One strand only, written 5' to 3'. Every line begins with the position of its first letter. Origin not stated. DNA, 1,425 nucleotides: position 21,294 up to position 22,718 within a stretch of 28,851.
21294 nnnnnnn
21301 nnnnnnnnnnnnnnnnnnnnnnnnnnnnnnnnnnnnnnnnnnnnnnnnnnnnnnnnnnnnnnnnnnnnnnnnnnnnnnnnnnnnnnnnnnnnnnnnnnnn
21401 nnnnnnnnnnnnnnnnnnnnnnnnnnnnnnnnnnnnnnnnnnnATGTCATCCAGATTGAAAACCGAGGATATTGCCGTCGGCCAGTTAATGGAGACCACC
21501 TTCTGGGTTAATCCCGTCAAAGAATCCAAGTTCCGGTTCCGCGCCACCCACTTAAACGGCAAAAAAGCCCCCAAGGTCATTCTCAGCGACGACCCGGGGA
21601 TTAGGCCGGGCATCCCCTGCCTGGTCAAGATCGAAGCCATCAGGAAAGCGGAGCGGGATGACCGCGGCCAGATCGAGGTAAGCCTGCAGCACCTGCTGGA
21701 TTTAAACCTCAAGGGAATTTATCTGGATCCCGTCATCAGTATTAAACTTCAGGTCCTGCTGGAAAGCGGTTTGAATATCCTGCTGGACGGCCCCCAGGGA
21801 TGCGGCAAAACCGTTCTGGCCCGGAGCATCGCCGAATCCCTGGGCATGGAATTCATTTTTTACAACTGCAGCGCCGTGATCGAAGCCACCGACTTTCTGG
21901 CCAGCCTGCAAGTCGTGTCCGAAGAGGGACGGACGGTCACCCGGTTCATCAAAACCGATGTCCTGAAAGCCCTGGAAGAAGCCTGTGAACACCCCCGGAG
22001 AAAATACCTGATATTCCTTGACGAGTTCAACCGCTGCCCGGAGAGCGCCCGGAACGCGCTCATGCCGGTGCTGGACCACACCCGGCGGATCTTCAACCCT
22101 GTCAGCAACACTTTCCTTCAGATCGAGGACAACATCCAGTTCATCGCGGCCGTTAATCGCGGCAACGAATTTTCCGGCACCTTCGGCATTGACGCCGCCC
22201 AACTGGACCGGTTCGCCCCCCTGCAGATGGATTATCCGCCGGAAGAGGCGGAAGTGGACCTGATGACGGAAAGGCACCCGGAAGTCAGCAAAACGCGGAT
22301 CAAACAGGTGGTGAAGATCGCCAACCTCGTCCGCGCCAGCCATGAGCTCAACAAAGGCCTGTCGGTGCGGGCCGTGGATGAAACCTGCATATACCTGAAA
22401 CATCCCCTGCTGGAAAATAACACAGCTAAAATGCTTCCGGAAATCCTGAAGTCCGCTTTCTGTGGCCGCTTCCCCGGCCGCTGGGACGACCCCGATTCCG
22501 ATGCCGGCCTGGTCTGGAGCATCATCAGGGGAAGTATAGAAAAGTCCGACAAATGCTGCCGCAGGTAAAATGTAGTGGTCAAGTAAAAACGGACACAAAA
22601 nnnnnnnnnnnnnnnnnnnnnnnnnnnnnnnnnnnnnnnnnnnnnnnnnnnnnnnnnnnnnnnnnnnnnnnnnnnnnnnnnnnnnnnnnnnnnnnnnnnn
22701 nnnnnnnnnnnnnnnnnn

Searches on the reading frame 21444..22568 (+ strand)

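Call 13: search_protein_families(library=pfam, proteins=[window:21444-22568:+], max_evalue=0.01)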
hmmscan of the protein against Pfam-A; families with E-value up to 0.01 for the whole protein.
window:21444-22568:+ (374 aa): 19 families
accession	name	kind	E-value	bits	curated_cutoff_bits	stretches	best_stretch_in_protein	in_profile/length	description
PF07728.20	AAA_5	-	1.1e-16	61.6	22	1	111-257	1-139/139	AAA domain (dynein-related subfamily)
PF00004.35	AAA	-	1.5e-11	45.3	21.2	1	112-242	1-113/131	ATPase family associated with various cellular activities (AAA)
PF13401.12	AAA_22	-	6.4e-08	33.4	27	1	111-219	7-110/130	AAA domain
PF07726.17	AAA_3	-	1.3e-07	32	27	1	112-257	2-129/131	ATPase family associated with various cellular activities (AAA)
PF00158.32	Sigma54_activat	-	3.9e-07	30.3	20.2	1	103-239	16-143/168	Sigma-54 interaction domain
PF07724.20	AAA_2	-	5.1e-06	27.1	27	1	111-214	5-103/166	AAA domain (Cdc48 subfamily)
PF13173.12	AAA_14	-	5.4e-06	26.9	27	1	112-211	5-86/129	AAA domain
PF12775.13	AAA_7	-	8.9e-05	22.5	25.8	1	101-155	25-82/181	P-loop containing dynein motor region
PF13191.12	AAA_16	-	0.00012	23.1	32.6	1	108-207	23-153/167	AAA ATPase domain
PF05496.18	RuvB_N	-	0.00086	19.5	27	1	112-160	36-84/159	Holliday junction DNA helicase RuvB P-loop domain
PF13238.12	AAA_18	-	0.0011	19.8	29.4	1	112-181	1-67/128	AAA domain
PF05729.18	NACHT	-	0.0018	18.6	26.7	1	112-201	3-96/167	NACHT domain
PF02367.23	TsaE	-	0.0022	18.4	26.6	1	102-135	14-47/128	Threonylcarbamoyl adenosine biosynthesis protein TsaE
PF06068.19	TIP49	-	0.0026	17.4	23.8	1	108-143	49-84/347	TIP49 P-loop domain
PF01637.24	ATPase_2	-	0.0029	17.9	33.2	1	112-194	23-118/225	ATPase domain predominantly from Archaea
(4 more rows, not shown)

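Call 113: search_protein_families(library=padloc, proteins=[window:21444-22568:+], max_evalue=0.01)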
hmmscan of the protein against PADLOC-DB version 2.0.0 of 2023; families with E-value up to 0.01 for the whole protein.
window:21444-22568:+ (374 aa): 10 families
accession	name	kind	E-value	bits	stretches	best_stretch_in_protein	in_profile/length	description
PDLC02196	IetA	-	1.2e-06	26.2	1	110-146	123-159/374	-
PDLC04232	IetA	-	7.4e-05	20.3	1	109-147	116-154/330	-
PDLC04140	mad8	-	8.1e-05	20.3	1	107-137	25-57/314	mads_8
PDLC04547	PDC-M26A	-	0.00026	17.6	1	106-196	329-414/724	-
PDLC04231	IetA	-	0.0016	16.3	1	110-147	118-155/262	-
PDLC01995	RtcR_PspF2--CARF_AAA_HTH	-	0.0017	15.6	0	103-146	184-230/481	-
PDLC03838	DolB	-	0.002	15.5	0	112-136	169-193/375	-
PDLC00263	LmuB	-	0.0048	14.8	1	114-171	30-85/204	AAA ATPase domain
PDLC02911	VakA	-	0.0051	15.4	0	112-139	5-32/163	-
PDLC01993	RtcR--CARF_AAA_HTH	-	0.0068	12.9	0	103-239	198-328/523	-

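Call 114: search_protein_families(library=ncbifam, proteins=[window:21444-22568:+], max_evalue=0.001)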
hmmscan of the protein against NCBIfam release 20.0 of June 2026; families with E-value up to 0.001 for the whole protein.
window:21444-22568:+ (374 aa): 13 families
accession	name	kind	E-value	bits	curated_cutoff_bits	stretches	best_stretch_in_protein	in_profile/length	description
TIGR02640.1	gas_vesic_GvpN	equivalog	8.1e-17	61.6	266.8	1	101-310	13-228/262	gas vesicle protein GvpN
NF047784.1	MadB_ATPase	equivalog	1.8e-10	40.5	475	1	188-308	140-251/298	MadB family AAA-type ATPase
NF042959.1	IteA_antiphage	equivalog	5.4e-05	22.5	510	1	108-146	124-162/367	anti-phage ATPase IteA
NF000868.0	PRK00080.1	equivalog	6.9e-05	21.9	282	1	112-160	54-102/330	Holliday junction branch migration DNA helicase RuvB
NF003229.0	PRK04195.1-5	equivalog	8.4e-05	21.5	280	1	112-152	47-87/413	replication factor C large subunit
TIGR00635.1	ruvB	equivalog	0.00018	20.6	299.05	1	112-160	33-81/305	Holliday junction branch migration DNA helicase RuvB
NF003745.1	PRK05342.1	equivalog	0.00026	20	359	1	111-148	111-148/418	ATP-dependent Clp protease ATP-binding subunit ClpX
NF008457.0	PRK11331.1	equivalog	0.00027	19.8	637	1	109-218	194-305/459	5-methylcytosine-specific restriction enzyme subunit McrB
NF041006.2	cell_div_CdvC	equivalog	0.00051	19.1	650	1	111-146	136-171/370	cell division protein CdvC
TIGR01242.2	TIGR01242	subfamily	0.00057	19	500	0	109-143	148-182/362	proteasome-activating nucleotidase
NF003230.0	PRK04195.1-6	equivalog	0.00064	18.5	441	1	111-143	41-73/494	replication factor C large subunit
NF003069.1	PRK03992.1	subfamily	0.00072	18.8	500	0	110-145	166-201/379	proteasome-activating nucleotidase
TIGR03689.1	pup_AAA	equivalog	0.00087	18.1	504.75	0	111-135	218-242/512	proteasome ATPase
